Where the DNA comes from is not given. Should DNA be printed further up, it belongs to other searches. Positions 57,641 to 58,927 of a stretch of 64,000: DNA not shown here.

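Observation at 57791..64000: Encapsulin shell gene followed by a more than 1,700-aa multidomain ORF that the ORF track missed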

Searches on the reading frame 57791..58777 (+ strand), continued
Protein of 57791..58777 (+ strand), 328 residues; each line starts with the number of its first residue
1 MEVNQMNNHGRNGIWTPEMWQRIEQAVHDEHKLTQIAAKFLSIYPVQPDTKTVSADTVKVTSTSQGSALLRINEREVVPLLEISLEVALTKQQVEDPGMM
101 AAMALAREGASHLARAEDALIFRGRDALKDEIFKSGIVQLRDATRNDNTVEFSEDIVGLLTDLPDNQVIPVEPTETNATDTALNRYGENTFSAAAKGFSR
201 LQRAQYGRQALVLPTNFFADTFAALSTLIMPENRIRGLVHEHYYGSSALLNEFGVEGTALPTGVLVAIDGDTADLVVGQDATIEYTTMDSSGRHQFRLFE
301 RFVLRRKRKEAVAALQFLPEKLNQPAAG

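Call 22: find_related_loci(query=A1, collection=metagenome_contigs, flank=10000)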
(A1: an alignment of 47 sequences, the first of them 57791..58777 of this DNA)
Query A1 (328 aa) in metagenome_contigs; peptide patterns used: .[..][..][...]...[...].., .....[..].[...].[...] (x = any residue, [..] = any of these).
236 stretches matched a pattern; 186 encode a relative of the query (tblastn E <= 1e-3); the best 80 are kept; 80 distinct loci.
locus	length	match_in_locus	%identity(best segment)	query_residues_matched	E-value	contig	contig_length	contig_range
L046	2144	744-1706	49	7-326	8e-93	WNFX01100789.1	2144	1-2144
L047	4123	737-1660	49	8-317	9e-86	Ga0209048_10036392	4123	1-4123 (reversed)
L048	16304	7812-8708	42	6-317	2e-66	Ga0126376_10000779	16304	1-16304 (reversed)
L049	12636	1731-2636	39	6-328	9e-65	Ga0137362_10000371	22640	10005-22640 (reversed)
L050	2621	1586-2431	44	51-327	2e-65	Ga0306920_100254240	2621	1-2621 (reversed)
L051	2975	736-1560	45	20-317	2e-62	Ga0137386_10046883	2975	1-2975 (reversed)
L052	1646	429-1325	40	2-317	1e-64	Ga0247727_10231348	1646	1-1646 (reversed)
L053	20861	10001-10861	40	2-317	2e-60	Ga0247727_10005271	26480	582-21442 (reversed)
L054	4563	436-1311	42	3-317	2e-60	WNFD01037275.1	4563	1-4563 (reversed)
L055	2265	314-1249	41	7-320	2e-61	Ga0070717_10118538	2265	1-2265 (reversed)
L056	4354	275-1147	40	6-321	2e-59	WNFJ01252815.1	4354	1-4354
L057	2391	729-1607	41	2-317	6e-60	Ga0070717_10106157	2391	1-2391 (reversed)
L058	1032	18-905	40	4-318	1e-63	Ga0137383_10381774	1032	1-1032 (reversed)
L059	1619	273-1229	39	6-325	1e-60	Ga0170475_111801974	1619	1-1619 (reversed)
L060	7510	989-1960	41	5-317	3e-58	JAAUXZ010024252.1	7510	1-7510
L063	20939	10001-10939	38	8-317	1e-57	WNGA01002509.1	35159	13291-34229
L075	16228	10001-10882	38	6-320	7e-56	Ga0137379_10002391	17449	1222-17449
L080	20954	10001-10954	40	2-326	7e-55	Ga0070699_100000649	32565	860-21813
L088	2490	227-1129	38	8-317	5e-53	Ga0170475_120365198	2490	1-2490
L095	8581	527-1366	38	8-317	2e-50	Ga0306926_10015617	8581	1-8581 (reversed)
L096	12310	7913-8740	37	10-317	4e-50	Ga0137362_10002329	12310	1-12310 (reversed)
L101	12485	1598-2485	38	1-317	2e-49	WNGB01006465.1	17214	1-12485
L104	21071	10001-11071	35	1-328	5e-48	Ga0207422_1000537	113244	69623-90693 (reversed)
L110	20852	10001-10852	38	8-317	1e-46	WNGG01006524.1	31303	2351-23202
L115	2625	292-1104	34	15-317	5e-46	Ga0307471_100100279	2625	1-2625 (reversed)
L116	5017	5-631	44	93-321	1e-45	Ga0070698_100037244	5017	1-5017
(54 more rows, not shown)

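Call 26: search_protein_families(library=pfam, proteins=[L001:4048-4392:+, L001:4888-5547:+, L001:5530-7827:+, L001:7828-8427:+, L001:8428-9117:+, L001:9118-10281:+, L001:10638-11846:+, L001:11932-12186:+, L001:1858-2259:+], max_evalue=5)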
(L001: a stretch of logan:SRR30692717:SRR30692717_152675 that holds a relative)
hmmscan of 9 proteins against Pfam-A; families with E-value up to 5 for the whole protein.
L001:4048-4392:+ (115 aa): 1 family
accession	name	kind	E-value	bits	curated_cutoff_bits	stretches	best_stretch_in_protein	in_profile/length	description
PF18040.7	BPA_C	-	0.12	12.9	26.2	1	5-34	51-80/95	beta porphyranase A C-terminal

L001:4888-5547:+ (220 aa): 1 family
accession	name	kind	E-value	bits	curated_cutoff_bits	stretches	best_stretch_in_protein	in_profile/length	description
PF12245.14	Big_3_2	-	0.036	14.7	23.3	1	70-139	51-117/122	Bacterial Ig-like domain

L001:5530-7827:+ (766 aa): 5 families
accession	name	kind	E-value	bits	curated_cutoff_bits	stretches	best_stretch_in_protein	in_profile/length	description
PF13332.12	Fil_haemagg_2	-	0.095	13.3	22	1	214-262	59-118/170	Hemagglutinin repeat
PF18014.7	Acetyltransf_18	-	0.096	12.8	22.7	1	678-751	30-103/124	Acetyltransferase (GNAT) domain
PF24070.1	T4_MRH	-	0.17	12.1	24.4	1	622-653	97-128/144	T4 MRH-like protein family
PF19952.5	DUF6414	-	0.41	10.8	25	1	222-276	27-86/283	Domain of unknown function (DUF6414)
PF22281.1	DUF6959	-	0.78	10.4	27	1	619-649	52-82/88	Family of unknown function (DUF6959)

L001:7828-8427:+ (200 aa): 2 families
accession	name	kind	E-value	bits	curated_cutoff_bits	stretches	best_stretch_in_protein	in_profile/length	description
PF16357.10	PepSY_TM_like_2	-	0.023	15.1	27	1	47-173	15-129/197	Putative PepSY_TM-like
PF10199.14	Adaptin_binding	-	0.042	15.1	32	1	87-137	45-92/98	Alpha and gamma adaptin binding protein p34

L001:8428-9117:+ (230 aa): 4 families
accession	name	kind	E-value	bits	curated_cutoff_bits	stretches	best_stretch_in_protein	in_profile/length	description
PF12385.14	Peptidase_C70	-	9.8e-14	51.9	19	2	114-174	78-127/141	Papain-like cysteine protease AvrRpt2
PF23357.1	DUF7088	-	0.044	14.4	27.8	1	140-184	35-78/105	Domain of unknown function (DUF7088)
PF03714.20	PUD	-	0.11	13.8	25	1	157-229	10-80/97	Bacterial pullanase-associated domain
PF02677.20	QueH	-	0.12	12.9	23.5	1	22-56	107-139/175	Epoxyqueuosine reductase QueH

L001:9118-10281:+ (388 aa): 1 family
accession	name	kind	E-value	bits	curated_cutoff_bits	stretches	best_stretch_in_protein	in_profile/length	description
PF08499.17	PDEase_I_N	-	0.039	14.2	27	1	212-231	6-28/61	3'5'-cyclic nucleotide phosphodiesterase N-terminal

L001:10638-11846:+ (402 aa): 1 family
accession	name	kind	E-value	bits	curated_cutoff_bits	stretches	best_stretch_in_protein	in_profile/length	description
PF02449.21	Glyco_hydro_42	-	2e-05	24.6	21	1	77-208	34-158/376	Beta-galactosidase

L001:11932-12186:+ (84 aa): 1 family
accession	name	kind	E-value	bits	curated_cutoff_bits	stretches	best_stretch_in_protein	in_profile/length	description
PF11427.14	HTH_Tnp_Tc3_1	-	0.0069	16.7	21.1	1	5-31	20-46/50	Tc3 transposase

L001:1858-2259:+ (133 aa): 0 families
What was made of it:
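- On Peptidase C70 (AvrRpt2-like): E=1e-13, 52 bits against a cutoff of 19 (call 26).
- Checked: Big/CarboxypepD_reg domains are not supported by Pfam; the best hit is Big_3_2 at E=0.036 (call 26). Peptidase_C70 is confirmed at E=1e-13 (call 26).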

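Call 29: search_protein_families(library=pfam, proteins=[L080:11028-20879:+, L012:11078-19483:+, L007:10971-18551:+, L013:11104-14916:+], max_evalue=0.01)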
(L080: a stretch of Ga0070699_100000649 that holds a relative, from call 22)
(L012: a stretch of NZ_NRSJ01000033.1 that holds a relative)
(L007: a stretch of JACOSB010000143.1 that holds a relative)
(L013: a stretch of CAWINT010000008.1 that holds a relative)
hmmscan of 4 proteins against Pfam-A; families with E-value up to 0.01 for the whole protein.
L080:11028-20879:+ (3284 aa): 5 families
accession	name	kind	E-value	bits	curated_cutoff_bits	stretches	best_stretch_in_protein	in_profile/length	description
PF18276.7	TcA_TcB_BD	-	1.1e-126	422.1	25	1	2840-3128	1-287/287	Tc toxin complex TcA C-terminal TcB-binding domain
PF20220.3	ABC_toxin_N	-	3.3e-50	169.4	27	1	1840-1969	1-122/122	ABC toxin N-terminal region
PF18413.7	Neuraminidase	-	1.8e-38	132.4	25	1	1999-2145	1-138/171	Neuraminidase-like domain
PF03538.19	VRP1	-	3.8e-05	23.8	22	0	418-599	17-189/328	Salmonella virulence plasmid 28.1kDa A protein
PF07691.17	PA14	-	0.00031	21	24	1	1558-1621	49-117/147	PA14 domain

L012:11078-19483:+ (2802 aa): 2 families
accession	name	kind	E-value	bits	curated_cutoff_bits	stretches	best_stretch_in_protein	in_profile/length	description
PF18276.7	TcA_TcB_BD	-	4.2e-61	207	25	1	2341-2632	1-287/287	Tc toxin complex TcA C-terminal TcB-binding domain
PF20220.3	ABC_toxin_N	-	4.2e-13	49.6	27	1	1143-1259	8-121/122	ABC toxin N-terminal region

L007:10971-18551:+ (2527 aa): 2 families
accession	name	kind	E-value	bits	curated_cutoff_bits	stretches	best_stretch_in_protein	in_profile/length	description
PF20220.3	ABC_toxin_N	-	7.3e-54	181.2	27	1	2003-2127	1-122/122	ABC toxin N-terminal region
PF18413.7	Neuraminidase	-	2.2e-26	93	25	1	2157-2289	1-131/171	Neuraminidase-like domain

L013:11104-14916:+ (1271 aa): 1 family
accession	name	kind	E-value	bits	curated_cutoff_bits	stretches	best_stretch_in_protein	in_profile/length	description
PF20220.3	ABC_toxin_N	-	6.6e-05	23.1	27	1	860-969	8-109/122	ABC toxin N-terminal region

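Call 30: search_protein_families(library=pfam, proteins=[L104:11245-20784:+, L006:11047-18603:+, L018:11225-16753:+, L017:688-5907:+, L110:10990-12585:+], max_evalue=0.01)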
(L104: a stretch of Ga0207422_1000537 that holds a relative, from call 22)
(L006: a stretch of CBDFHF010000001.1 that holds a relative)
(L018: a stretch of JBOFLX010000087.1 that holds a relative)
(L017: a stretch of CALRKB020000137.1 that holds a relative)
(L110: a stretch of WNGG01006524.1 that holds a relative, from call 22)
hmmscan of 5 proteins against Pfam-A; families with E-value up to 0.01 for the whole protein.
L104:11245-20784:+ (3180 aa): 4 families
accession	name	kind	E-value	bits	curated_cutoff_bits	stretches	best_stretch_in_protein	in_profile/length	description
PF18276.7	TcA_TcB_BD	-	1.5e-120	402.1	25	1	2701-3000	1-287/287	Tc toxin complex TcA C-terminal TcB-binding domain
PF20220.3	ABC_toxin_N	-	2.9e-48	163.1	27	1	1524-1640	1-121/122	ABC toxin N-terminal region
PF18413.7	Neuraminidase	-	2.3e-33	115.8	25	1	1671-1823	1-162/171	Neuraminidase-like domain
PF03538.19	VRP1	-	4.7e-08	33.4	22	1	656-740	104-190/328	Salmonella virulence plasmid 28.1kDa A protein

L006:11047-18603:+ (2519 aa): 1 family
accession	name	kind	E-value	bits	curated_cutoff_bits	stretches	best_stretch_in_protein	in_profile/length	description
PF12385.14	Peptidase_C70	-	7.5e-15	55.5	19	1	2014-2160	6-140/141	Papain-like cysteine protease AvrRpt2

L018:11225-16753:+ (1843 aa): 5 families
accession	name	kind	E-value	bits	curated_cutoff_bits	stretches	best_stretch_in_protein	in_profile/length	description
PF18276.7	TcA_TcB_BD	-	4.2e-57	193.8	25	1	1386-1674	1-287/287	Tc toxin complex TcA C-terminal TcB-binding domain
PF20220.3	ABC_toxin_N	-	5.6e-10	39.5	27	1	830-940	15-111/122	ABC toxin N-terminal region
PF17957.7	Big_7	-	0.00041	21.4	24.1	1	311-384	1-56/70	Bacterial Ig domain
PF13784.11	Fic_N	-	0.0024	18.3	26.7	1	986-1045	14-70/82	Fic/DOC family N-terminal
PF02368.24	Big_2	-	0.0091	16.4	22.8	0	320-357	9-45/79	Bacterial Ig-like domain (group 2)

L017:688-5907:+ (1740 aa): 2 families
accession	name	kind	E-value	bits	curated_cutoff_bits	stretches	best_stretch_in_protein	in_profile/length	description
PF03538.19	VRP1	-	0.00053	20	22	0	375-421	15-60/328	Salmonella virulence plasmid 28.1kDa A protein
PF21785.3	Bflower_2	-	0.0011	19.3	38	1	908-976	23-86/112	5-fold beta-flower protein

L110:10990-12585:+ (532 aa): 0 families

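Call 49: search_protein_families(library=pfam, proteins=[L075:582-8621:+, L101:8802-12485:+, L063:18398-20938:+, L007:18451-20853:+, L006:19330-20670:+], max_evalue=0.001)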
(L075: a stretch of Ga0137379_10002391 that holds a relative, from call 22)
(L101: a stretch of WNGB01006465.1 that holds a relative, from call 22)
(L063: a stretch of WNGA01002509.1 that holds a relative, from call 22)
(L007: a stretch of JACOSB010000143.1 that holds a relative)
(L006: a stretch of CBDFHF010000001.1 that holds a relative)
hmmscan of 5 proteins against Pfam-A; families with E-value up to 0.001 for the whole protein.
L075:582-8621:+ (2680 aa): 5 families
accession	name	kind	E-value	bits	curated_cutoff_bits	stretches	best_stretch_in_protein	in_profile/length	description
PF03534.18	SpvB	-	2.9e-109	365.2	22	1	75-378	1-287/287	Salmonella virulence plasmid 65kDa B protein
PF12255.14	TcdB_toxin_midC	-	3.9e-40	137.6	25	1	953-1096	2-139/147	Insecticide toxin TcdB middle/C-terminal region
PF12256.14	TcdB_toxin_midN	-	3.9e-36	124.5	24.8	1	734-862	31-160/181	Insecticide toxin TcdB middle/N-terminal region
PF13517.12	FG-GAP_3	-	1.3e-11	45.3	26.9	2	522-584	1-61/61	FG-GAP-like repeat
PF05593.20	RHS_repeat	-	2.8e-08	34.4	22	0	1763-1790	2-29/38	RHS Repeat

L101:8802-12485:+ (1228 aa): 4 families
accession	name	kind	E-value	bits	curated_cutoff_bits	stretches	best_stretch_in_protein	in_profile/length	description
PF03534.18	SpvB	-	4.1e-86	289.2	22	1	33-310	4-286/287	Salmonella virulence plasmid 65kDa B protein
PF12256.14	TcdB_toxin_midN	-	1.3e-35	122.8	24.8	1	658-786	30-160/181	Insecticide toxin TcdB middle/N-terminal region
PF12255.14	TcdB_toxin_midC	-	7.8e-28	97.7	25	1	860-970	2-113/147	Insecticide toxin TcdB middle/C-terminal region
PF13517.12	FG-GAP_3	-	5.3e-20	72.2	26.9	3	560-623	1-60/61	FG-GAP-like repeat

L063:18398-20938:+ (847 aa): 1 family
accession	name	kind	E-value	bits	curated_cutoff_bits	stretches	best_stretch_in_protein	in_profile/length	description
PF18276.7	TcA_TcB_BD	-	5.2e-65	219.8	25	1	669-847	1-176/287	Tc toxin complex TcA C-terminal TcB-binding domain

L007:18451-20853:+ (801 aa): 1 family
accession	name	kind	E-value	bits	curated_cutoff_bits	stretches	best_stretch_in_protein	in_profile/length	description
PF18276.7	TcA_TcB_BD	-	2.5e-22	79.7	25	1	704-800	1-94/287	Tc toxin complex TcA C-terminal TcB-binding domain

L006:19330-20670:+ (447 aa): 1 family
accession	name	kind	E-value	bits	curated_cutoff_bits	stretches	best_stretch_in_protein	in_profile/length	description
PF00144.29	Beta-lactamase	-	4.3e-26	92.3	27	1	83-336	12-249/329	Beta-lactamase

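Call 55: search_solved_structures(query=A1, max_evalue=0.001, show_alignments=2)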
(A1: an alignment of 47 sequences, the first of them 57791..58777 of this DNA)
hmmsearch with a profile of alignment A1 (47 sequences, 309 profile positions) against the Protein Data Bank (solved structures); distinct sequences matched with E-value up to 0.001: 28.
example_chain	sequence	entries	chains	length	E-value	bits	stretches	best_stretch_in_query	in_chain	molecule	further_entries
4pt2_P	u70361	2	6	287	2.7e-28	102.3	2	177-300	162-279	Encapsulin protein | Type 1 encapsulin shell protein EncA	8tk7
7s4q_A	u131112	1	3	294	2.8e-28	102.2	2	177-300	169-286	EncA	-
7s20_A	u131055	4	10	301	3.1e-28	102.1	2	177-300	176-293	EncA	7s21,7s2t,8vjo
8v4n_A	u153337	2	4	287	2.6e-27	99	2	177-300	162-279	Type 1 encapsulin shell protein EncA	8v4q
9b9i_A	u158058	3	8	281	5.7e-24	88.1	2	177-300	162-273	Type 1 encapsulin shell protein EncA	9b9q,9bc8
9fy6_A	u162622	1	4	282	1.6e-23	86.6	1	175-300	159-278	Bacteriocin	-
9i8e_C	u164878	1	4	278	4.3e-23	85.2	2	178-299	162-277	Encapsulin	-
6nj8_A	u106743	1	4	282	1.3e-22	83.6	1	175-299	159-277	Encapsulating protein for a DyP-type peroxidase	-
9i8f_C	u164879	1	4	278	3e-22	82.4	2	178-299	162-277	Encapsulin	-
8rvj_A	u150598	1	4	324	1.2e-21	80.5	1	175-300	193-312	Type 1 encapsulin shell protein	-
7mh2_A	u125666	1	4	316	2.3e-21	79.5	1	175-299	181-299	T4GALA Engineered Protein Nanocage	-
9zvv_A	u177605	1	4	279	5.6e-17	65.1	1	175-299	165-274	Type 1 encapsulin shell protein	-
9zw3_A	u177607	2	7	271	7.9e-17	64.6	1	225-299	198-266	Type 1 encapsulin shell protein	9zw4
7odw_A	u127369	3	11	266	6.8e-12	48.4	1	178-301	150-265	Linocin_M18 bacteriocin protein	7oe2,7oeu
9ry4_A0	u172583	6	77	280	8.1e-08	35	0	8-124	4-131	Type 1 encapsulin shell protein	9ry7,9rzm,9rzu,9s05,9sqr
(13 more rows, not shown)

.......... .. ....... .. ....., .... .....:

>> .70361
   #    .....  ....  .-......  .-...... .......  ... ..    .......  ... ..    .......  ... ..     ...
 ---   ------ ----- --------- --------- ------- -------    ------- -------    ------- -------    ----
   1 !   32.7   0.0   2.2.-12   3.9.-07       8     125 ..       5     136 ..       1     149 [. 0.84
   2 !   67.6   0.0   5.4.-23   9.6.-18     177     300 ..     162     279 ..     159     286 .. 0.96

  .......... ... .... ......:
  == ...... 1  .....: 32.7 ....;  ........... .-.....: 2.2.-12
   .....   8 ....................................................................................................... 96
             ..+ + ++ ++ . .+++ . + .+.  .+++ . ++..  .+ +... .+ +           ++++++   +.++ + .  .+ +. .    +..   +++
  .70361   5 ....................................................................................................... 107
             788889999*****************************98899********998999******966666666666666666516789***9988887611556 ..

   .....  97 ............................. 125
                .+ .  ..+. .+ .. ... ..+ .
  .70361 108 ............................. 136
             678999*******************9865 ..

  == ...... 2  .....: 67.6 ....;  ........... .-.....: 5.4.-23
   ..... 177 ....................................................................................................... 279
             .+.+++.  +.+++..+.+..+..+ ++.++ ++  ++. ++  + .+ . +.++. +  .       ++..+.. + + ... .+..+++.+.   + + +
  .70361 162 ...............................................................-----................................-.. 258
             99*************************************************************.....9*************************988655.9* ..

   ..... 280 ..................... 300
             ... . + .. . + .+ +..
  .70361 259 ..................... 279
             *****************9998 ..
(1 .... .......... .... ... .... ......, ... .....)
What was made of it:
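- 57791..58777 (+): Shell gene: divergent Family-1-type encapsulin (HK97-fold) protein, 328 aa. The subfamily profile matches M. xanthus EncA at E=3e-28 over nearly full length, with a ~50-aa unaligned insert and a shorter E-loop (call 55).
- On Family 1 encapsulin system: The profile matches 28 solved encapsulin sequences, best E=3e-28 (call 55).
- All solved relatives are encapsulins (call 55).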

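Call 65: search_protein_families(library=pfam, proteins=[L031:3357-4244:+, L032:10807-11676:+, L037:4636-5496:+, L028:2734-3627:+, L015:11000-12205:+, L088:1196-2392:+, L110:10990-12585:+, L048:8735-12235:+], max_evalue=0.01)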
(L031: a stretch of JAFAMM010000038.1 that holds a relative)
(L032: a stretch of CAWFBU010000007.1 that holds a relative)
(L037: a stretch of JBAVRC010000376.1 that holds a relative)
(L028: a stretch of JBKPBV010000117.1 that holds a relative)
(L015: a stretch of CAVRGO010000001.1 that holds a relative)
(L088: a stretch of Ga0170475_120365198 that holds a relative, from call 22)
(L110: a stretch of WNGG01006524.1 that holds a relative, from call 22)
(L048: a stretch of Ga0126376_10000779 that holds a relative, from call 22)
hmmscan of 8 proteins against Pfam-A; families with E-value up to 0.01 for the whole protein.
L031:3357-4244:+ (296 aa): 1 family
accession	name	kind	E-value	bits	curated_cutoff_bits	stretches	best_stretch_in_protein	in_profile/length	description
PF11578.13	DUF3237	-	1.5e-26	93.3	24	1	140-285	3-149/149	Protein of unknown function (DUF3237)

L032:10807-11676:+ (290 aa): 1 family
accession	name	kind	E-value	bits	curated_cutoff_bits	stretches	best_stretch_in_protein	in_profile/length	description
PF11578.13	DUF3237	-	8.2e-22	78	24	1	141-274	2-140/149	Protein of unknown function (DUF3237)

L037:4636-5496:+ (287 aa): 1 family
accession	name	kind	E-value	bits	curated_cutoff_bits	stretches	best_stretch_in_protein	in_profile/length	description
PF11578.13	DUF3237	-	6.8e-25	88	24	1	141-285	4-148/149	Protein of unknown function (DUF3237)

L028:2734-3627:+ (298 aa): 1 family
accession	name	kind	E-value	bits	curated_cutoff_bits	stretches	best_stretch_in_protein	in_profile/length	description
PF22184.2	CBM_56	-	0.0034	18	27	1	41-93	20-65/75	Carbohydrate binding module family 56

L015:11000-12205:+ (402 aa): 1 family
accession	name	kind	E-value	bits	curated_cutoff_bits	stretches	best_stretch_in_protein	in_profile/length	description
PF22184.2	CBM_56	-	0.0033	18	27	0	33-93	8-62/75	Carbohydrate binding module family 56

L088:1196-2392:+ (399 aa): 1 family
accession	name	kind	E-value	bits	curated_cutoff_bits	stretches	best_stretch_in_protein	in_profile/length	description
PF22184.2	CBM_56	-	0.0054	17.4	27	0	30-91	9-65/75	Carbohydrate binding module family 56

L110:10990-12585:+ (532 aa): 0 families

L048:8735-12235:+ (1167 aa): 1 family
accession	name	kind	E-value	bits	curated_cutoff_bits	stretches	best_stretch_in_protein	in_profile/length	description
PF01734.28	Patatin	-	6.3e-22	79.1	27.7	2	905-953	142-190/191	Patatin-like phospholipase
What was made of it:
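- Patatin and DUF3237 partners also lack Tc parts (call 65).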
